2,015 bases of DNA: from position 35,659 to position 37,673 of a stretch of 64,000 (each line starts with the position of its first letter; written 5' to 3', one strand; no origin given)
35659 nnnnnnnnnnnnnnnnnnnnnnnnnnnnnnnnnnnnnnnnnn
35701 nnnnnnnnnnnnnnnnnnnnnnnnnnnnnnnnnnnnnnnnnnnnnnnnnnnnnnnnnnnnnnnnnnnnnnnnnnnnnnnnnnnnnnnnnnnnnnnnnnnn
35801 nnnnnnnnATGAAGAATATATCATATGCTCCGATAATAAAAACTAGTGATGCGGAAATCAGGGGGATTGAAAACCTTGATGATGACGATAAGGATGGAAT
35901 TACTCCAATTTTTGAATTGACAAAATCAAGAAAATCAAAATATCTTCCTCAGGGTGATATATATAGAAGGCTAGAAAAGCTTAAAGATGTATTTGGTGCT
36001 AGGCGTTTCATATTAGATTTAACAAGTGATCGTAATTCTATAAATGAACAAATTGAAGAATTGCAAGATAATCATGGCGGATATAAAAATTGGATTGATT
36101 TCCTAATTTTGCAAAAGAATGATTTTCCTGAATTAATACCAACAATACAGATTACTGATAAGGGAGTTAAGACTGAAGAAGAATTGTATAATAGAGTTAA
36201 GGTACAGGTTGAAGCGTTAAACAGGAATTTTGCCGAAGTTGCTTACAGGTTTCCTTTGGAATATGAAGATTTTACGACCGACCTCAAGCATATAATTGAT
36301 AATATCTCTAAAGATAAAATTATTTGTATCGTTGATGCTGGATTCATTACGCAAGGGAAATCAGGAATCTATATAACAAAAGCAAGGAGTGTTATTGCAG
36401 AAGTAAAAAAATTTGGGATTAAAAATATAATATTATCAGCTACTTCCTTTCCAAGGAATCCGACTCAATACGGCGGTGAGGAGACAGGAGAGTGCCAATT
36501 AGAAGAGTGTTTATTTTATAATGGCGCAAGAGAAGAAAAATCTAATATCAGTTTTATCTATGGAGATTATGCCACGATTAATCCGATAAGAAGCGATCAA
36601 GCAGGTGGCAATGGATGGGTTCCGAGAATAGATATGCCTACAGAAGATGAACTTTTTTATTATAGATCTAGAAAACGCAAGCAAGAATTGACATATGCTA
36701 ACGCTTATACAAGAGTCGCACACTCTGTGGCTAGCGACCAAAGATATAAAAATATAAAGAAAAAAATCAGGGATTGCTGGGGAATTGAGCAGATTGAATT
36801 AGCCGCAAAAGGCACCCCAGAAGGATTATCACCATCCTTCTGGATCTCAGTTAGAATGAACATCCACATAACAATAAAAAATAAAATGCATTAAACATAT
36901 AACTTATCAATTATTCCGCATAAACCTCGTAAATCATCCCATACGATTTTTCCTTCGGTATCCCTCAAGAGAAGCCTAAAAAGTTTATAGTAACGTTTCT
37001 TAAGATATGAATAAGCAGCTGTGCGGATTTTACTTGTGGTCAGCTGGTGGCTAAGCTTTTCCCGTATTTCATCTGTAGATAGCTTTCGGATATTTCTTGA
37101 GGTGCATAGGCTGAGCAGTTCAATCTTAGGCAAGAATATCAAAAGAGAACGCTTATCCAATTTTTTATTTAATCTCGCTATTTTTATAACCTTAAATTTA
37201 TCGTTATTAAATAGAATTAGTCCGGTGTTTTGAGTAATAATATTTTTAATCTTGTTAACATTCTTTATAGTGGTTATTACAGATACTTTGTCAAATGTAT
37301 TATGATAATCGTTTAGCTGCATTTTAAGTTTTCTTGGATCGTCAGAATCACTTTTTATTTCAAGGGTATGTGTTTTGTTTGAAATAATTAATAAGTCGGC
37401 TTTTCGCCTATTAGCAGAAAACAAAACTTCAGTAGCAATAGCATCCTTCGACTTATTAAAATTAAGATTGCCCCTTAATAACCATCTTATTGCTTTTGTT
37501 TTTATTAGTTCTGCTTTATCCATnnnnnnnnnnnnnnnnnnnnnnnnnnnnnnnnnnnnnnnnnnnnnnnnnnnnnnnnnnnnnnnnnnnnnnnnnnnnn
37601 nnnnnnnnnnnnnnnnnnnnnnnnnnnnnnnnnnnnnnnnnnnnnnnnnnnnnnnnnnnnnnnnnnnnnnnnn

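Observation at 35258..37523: ImmA/IrrE metallopeptidase translationally coupled to a T4 Beta-family protein, convergent with a PD-(D/E)xK-like sce7726-type gene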

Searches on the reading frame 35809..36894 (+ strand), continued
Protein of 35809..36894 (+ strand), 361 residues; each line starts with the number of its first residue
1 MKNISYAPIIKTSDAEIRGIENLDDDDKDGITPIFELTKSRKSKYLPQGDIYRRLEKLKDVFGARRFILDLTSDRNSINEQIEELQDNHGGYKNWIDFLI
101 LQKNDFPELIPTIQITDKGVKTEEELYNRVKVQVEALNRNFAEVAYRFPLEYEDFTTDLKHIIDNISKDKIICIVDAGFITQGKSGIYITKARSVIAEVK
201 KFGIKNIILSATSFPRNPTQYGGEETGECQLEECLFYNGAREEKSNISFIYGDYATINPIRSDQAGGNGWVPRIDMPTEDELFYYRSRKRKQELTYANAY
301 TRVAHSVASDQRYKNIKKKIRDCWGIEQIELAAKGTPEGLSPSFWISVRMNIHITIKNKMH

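Call 97: search_protein_families(library=pfam, alignment_id=A6, max_evalue=0.00001)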
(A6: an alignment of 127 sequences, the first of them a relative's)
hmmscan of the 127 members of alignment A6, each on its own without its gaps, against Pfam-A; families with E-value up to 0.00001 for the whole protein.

A. member 1, L002:1126-3051:+ (641 aa): 6 families
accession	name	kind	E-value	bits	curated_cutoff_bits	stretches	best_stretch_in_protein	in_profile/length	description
PF00005.33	ABC_tran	-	3.8e-51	173.7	25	2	18-181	2-137/137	ABC transporter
PF13304.12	AAA_21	-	1.6e-16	61.7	27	0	440-499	239-304/304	AAA domain, putative AbiEii toxin, Type IV TA system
PF12848.13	ABC_tran_Xtn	-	1.2e-14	54.5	25.9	1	222-302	3-81/85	ABC transporter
PF02463.25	SMC_N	-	3e-12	46.9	40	0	437-505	135-208/220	RecF/RecN/SMC N terminal domain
PF13555.12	AAA_29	-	7.6e-08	32.4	27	0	340-362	17-39/61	P-loop containing region of AAA domain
PF03193.22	RsgA_GTPase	-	1.2e-06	28.9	30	0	342-391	103-150/174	RsgA GTPase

B. families by the number of members that match (of 127 scanned): 143 families (the first 25 are shown)
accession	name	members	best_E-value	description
PF00589.27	Phage_integrase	5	1.5e-27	Phage integrase family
PF02086.21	MethyltransfD12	3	4.2e-60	D12 class N6 adenine-specific DNA methyltransferase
PF01555.25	N6_N4_Mtase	3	3e-57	DNA methylase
PF07669.17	Eco57I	3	1.4e-37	Eco57I restriction-modification methylase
PF01370.27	Epimerase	3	1e-21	NAD dependent epimerase/dehydratase family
PF00717.28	Peptidase_S24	3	2.5e-20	Peptidase S24-like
PF04556.18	DpnII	2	7e-101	DpnII restriction endonuclease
PF00145.23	DNA_methylase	2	1e-68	C-5 cytosine-specific DNA methylase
PF00239.26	Resolvase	2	7.3e-44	Resolvase, N terminal domain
PF14667.12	Polysacc_synt_C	2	1.1e-43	Polysaccharide biosynthesis C-terminal domain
PF12796.13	Ank_2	2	2.4e-41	Ankyrin repeats (3 copies)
PF00023.36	Ank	2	4.5e-32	Ankyrin repeat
PF13637.12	Ank_4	2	2.1e-30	Ankyrin repeats (many copies)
PF00483.29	NTP_transferase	2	4e-30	Nucleotidyl transferase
PF12224.13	Amidoligase_2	2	7e-30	Putative amidoligase enzyme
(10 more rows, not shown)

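Call 98: search_protein_families(library=padloc, alignment_id=A6, max_evalue=1e-10)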
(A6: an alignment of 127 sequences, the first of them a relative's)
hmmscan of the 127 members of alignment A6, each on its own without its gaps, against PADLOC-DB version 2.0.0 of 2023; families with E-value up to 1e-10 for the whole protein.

A. member 1, L002:1126-3051:+ (641 aa): 3 families
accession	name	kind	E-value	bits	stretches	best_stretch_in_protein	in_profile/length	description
PDLC04135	mad3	-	4.6e-50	169.2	2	429-510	255-339/374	mads_3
PDLC04140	mad8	-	9.9e-20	69.3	0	14-209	14-234/314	mads_8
PDLC02980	AriA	-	1.4e-16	59.3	0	439-498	238-303/304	-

B. families by the number of members that match (of 127 scanned): 251 families (the first 25 are shown)
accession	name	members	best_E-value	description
PDLC03371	MTase_II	3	1.7e-92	Type II methyltransferase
PDLC03302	MTase_II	3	7e-33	Type II methyltransferase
PDLC03320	MTase_II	3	3.8e-26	Type II methyltransferase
PDLC03353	MTase_II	3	2e-25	Type II methyltransferase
PDLC03387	MTase_II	3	1.6e-24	Type II methyltransferase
PDLC03339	MTase_II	3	3.1e-24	Type II methyltransferase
PDLC03635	MTase_III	2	1.9e-144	Type III methyltransferase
PDLC03294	MTase_II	2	1.1e-96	Type II methyltransferase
PDLC03735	oMTase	2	2.4e-94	orphan methyltransferase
PDLC03234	MTase_II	2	6e-93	Type II methyltransferase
PDLC03548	REase_II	2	3.4e-89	Type II restriction enzyme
PDLC03378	MTase_II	2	8e-89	Type II methyltransferase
PDLC03326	MTase_II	2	4.8e-78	Type II methyltransferase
PDLC03216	MTase_II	2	4.8e-68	Type II methyltransferase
PDLC03636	MTase_III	2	1.5e-67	Type III methyltransferase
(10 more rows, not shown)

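Call 105: search_protein_representatives(alignment_id=A3)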
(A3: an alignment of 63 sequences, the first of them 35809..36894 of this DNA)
Query: 63 sequences, 362 profile positions. Proteins with E-value up to 0.001 (for the whole library): 1964; up to 1e-10: 844; up to 1e-30: 241. The best 150 are listed.
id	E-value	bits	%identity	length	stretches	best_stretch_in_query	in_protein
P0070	1.7e-144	497.8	-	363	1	4-360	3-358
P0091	2.2e-135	467.8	-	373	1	2-361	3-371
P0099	3.4e-132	457.3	-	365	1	2-359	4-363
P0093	6.8e-131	453.0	-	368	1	3-360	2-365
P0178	3.0e-129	447.6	-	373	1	3-361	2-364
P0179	3.5e-120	417.8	-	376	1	4-361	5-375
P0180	1.4e-112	392.8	-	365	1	1-361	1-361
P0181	1.9e-110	385.8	-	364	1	5-356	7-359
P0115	1.7e-109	382.6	-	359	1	1-360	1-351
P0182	1.0e-108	380.0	-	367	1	3-360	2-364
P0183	9.0e-107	373.6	-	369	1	5-360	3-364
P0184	1.3e-105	369.9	-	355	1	3-359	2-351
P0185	5.4e-105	367.8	-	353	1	3-360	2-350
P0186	8.2e-105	367.2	-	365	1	3-360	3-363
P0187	2.9e-103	362.1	-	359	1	2-359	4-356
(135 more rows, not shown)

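Call 106: search_protein_families(library=padloc, proteins=[L053:2967-3449:+, L054:3077-3472:+, L053:3468-3968:+], max_evalue=1)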
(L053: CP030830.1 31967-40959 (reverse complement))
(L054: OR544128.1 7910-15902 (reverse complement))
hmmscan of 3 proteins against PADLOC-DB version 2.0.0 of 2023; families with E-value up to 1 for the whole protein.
L053:2967-3449:+ (160 aa): 0 families

L054:3077-3472:+ (131 aa): 0 families

L053:3468-3968:+ (166 aa): 17 families
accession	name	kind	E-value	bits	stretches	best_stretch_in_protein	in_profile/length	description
PDLC04141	capP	-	2.3e-30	103.9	1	13-163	9-150/242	capP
PDLC03947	RmrA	-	1.6e-11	41.6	1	62-162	195-286/383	-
PDLC03954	RmrA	-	1.7e-11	41.7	1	29-128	163-256/380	-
PDLC03949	RmrA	-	1.7e-11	41.6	1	66-163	180-262/363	-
PDLC03945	RmrA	-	7.4e-11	39.8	1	61-162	194-289/394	-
PDLC03953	RmrA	-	8.2e-11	39.7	1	72-160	205-277/373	-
PDLC04776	PDC-M69B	-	4.5e-10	37.7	1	60-140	66-145/272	-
PDLC03952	RmrA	-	7.9e-10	36.1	1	63-159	208-295/395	-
PDLC03944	RmrA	-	2.2e-09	34.8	1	56-162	179-279/384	-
PDLC03951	RmrA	-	5.3e-09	33.5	1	62-162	192-281/400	-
PDLC03982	PD-Lambda-2_B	-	2.6e-08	31.6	1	76-160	291-370/402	-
PDLC03950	RmrA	-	3.1e-08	31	1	58-126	179-241/369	-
PDLC03943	RmrA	-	6.7e-08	30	1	63-159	180-265/370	-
PDLC03948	RmrA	-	9e-08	29.4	1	62-129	194-256/397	-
PDLC03946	RmrA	-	1.8e-07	28.3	1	66-163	181-264/357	-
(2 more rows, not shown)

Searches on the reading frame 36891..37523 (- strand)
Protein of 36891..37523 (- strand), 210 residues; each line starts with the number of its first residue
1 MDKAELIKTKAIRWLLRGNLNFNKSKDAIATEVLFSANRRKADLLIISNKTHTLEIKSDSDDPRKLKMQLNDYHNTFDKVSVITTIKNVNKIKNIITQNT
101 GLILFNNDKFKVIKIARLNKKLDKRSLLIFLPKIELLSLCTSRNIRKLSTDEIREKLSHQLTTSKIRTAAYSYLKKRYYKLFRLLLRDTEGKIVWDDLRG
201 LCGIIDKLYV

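Call 3: search_protein_families(library=pfam, proteins=[window:36891-37523:-], max_evalue=0.01)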
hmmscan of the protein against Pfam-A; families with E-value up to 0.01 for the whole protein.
window:36891-37523:- (210 aa): 0 families

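Call 4: search_protein_families(library=ncbifam, proteins=[window:36891-37523:-], max_evalue=0.01)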
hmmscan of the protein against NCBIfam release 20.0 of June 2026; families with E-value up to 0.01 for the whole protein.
window:36891-37523:- (210 aa): 1 family
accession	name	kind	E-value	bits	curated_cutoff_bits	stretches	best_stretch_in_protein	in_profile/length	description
NF033832.1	sce7726_fam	subfamily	5e-30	104.8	70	1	7-178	6-183/184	sce7726 family protein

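Call 5: search_protein_families(library=padloc, proteins=[window:36891-37523:-], max_evalue=0.01)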
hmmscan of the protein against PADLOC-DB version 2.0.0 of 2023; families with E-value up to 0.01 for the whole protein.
window:36891-37523:- (210 aa): 1 family
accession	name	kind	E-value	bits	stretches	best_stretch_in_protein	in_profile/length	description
PDLC02989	cll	-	1.2e-26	92.1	1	5-200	8-206/265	-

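Call 46: find_homologous_proteins(query=window:36891-37523:-, max_evalue=0.00001)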
Query window:36891-37523:- (210 aa): 53 proteins with E <= 0.00001 among 317 candidates.
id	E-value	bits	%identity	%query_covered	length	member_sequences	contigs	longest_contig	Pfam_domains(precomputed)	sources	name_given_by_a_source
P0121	5.2e-127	439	100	100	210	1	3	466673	PF26915.1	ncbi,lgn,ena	-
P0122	3.6e-101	355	80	100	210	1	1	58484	PF26915.1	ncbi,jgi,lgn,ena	ncbi:MAG: sce7726 family protein [Candidatus Omnitrophota bacterium]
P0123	1.6e-97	343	78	100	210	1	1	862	PF26915.1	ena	-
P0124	4.2e-89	315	72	100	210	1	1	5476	PF26915.1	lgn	-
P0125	8.2e-80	285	67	100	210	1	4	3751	PF26915.1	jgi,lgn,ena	jgi:hypothetical protein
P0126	1.2e-70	255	62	100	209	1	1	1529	PF26915.1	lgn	-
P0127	5.7e-70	253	62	100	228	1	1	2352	PF26915.1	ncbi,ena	-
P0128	1.3e-69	252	61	100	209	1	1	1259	PF26915.1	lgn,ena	-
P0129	2.3e-69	251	60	100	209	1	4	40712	PF26915.1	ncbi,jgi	-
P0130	3.4e-69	250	61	100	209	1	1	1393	PF26915.1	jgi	-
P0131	4.8e-69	250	60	100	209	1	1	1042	PF26915.1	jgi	-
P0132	7.7e-69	249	60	100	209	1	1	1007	PF26915.1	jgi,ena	-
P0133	1.4e-68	248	62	100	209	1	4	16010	PF26915.1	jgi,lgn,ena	jgi:hypothetical protein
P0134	2.1e-68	248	60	100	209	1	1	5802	PF26915.1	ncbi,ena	-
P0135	2.1e-68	248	60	100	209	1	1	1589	PF26915.1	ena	-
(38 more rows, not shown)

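Call 61: predict_structure(alignment_id=A4)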
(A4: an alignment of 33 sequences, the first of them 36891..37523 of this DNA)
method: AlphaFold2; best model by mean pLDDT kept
length: 210 residues; sequences in the alignment: 33
mean_pLDDT: 89.7   pTM: 0.86
mean pLDDT of the five models: 89.7, 89.5, 89.1, 88.7, 86.8
residues with pLDDT >= 90: 152; 70-90: 48; 50-70: 4; < 50: 6
segments of 3 or more residues with pLDDT < 50: 205-210
pLDDT, mean of each block of 10 residues (from residue 1): 83 95 95 89 95 94 90 96 95 95 96 95 94 91 84 93 96 93 87 77 53
secondary structure, 60 per line:
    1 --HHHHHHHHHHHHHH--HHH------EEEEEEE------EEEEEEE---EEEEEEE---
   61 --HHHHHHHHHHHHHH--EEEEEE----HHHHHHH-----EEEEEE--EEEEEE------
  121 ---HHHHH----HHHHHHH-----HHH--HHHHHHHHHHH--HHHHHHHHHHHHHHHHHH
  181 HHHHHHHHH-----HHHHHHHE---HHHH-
elements in order: H3-16 E28-34 E41-47 E51-57 H63-76 E79-84 H89-95 E101-106 E109-114 H124-128 H133-139 H150-160 H163-189 H195-201 H206-209

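Call 75: search_solved_structures(query=A4, max_evalue=1)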
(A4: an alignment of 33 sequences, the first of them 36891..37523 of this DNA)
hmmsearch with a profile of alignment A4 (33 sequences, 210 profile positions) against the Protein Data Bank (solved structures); distinct sequences matched with E-value up to 1: 7.
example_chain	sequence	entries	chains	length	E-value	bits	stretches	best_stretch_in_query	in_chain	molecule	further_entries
7ood_g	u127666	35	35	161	0.25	14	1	87-169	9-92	50S ribosomal protein L10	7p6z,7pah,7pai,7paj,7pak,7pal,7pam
8aht_A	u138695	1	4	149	0.32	13.7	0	179-205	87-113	Calmodulin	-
5tp5_A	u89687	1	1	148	0.46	13.2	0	177-204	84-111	Calmodulin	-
5gpl_A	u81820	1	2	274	0.55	12.9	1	57-159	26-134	Putative nucleosome assembly protein C36B7.08c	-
5gpk_A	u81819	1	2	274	0.69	12.6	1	57-158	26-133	Putative nucleosome assembly protein C36B7.08c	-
6e4r_A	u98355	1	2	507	0.73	12.5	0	59-88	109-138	polypeptide N-acetylgalactosaminyltransferase 9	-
6e4q_A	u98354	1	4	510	0.74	12.5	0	59-88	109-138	polypeptide N-acetylgalactosaminyltransferase 9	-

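Call 77: search_protein_families(library=phrogs, proteins=[window:36891-37523:-], max_evalue=0.01)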
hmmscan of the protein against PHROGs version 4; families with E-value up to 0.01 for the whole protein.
window:36891-37523:- (210 aa): 1 family
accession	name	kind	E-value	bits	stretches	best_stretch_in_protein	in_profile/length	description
phrog_984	-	unknown function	1e-17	65.7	1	10-163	8-177/230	-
